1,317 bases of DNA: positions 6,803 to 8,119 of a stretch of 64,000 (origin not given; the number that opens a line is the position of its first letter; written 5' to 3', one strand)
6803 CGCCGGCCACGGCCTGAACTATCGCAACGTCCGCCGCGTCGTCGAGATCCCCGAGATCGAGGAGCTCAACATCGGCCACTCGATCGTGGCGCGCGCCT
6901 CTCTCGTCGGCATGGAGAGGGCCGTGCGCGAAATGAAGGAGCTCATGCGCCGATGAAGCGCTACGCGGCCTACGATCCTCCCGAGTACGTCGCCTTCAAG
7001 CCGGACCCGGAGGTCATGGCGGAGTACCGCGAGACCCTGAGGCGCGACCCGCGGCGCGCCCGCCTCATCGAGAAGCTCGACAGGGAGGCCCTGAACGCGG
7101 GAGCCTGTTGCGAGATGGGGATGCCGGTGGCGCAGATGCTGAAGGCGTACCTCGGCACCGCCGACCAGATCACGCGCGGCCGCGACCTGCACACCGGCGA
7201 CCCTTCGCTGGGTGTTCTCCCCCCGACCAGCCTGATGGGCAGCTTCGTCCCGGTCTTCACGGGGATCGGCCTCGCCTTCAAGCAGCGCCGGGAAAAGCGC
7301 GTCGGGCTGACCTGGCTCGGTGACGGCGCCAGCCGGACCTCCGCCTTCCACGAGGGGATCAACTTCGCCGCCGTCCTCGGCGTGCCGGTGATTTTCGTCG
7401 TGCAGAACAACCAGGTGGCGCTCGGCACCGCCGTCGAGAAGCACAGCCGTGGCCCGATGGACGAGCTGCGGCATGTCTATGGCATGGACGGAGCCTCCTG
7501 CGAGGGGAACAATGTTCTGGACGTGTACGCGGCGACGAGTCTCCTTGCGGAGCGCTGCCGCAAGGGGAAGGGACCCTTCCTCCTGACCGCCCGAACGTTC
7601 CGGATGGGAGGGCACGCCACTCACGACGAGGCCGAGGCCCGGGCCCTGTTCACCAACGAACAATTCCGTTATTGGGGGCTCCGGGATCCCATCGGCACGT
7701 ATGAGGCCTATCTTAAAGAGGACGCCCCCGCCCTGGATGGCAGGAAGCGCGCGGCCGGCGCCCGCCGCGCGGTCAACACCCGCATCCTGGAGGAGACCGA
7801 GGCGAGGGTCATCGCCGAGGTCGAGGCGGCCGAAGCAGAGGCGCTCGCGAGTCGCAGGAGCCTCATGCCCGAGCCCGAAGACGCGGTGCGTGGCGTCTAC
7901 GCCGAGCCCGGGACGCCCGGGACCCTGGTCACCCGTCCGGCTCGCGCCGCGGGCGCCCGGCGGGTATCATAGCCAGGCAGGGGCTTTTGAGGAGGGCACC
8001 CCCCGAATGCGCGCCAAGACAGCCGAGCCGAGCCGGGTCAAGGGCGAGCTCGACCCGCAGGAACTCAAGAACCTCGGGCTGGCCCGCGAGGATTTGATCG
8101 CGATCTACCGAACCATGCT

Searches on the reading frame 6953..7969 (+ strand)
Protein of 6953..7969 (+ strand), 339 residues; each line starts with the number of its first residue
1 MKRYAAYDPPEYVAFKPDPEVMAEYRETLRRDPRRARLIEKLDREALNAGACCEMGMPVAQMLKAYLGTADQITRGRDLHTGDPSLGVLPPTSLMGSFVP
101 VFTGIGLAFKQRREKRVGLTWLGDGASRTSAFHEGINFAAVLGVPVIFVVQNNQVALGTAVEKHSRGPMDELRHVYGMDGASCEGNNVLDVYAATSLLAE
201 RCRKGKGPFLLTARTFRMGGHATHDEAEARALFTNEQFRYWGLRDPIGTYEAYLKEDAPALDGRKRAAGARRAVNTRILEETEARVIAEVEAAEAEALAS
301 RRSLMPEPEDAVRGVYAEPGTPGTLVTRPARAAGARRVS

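Call 49: find_encoding_contigs(protein=window:6953-7969:+, flank=10000, max_places=5)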
Protein window:6953-7969:+ (339 aa): no gene with exactly this product is on record in the collection.
